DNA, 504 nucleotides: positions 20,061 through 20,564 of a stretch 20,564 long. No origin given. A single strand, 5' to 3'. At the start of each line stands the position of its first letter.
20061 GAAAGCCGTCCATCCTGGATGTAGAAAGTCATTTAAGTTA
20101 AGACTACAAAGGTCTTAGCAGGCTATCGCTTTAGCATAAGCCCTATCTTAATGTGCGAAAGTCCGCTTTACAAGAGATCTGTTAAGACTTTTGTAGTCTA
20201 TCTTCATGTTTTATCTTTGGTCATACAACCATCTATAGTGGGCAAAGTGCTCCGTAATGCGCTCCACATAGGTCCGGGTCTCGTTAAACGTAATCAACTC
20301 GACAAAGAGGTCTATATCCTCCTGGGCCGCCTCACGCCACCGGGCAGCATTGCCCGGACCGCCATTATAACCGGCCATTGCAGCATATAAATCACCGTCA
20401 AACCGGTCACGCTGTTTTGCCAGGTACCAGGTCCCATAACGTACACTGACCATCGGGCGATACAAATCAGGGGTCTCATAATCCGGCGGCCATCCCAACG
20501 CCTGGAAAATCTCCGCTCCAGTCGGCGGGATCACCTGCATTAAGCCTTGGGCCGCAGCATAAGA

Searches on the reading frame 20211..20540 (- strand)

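Call 64: search_protein_families(library=pfam, proteins=[window:20211-20540:-], max_evalue=0.001)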
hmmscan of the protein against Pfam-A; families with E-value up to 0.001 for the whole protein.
window:20211-20540:- (109 aa): 1 family
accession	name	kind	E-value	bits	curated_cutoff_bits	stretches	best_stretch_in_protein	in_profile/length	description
PF01464.25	SLT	-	5.4e-12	45.8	21.3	1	1-74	41-110/117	Transglycosylase SLT domain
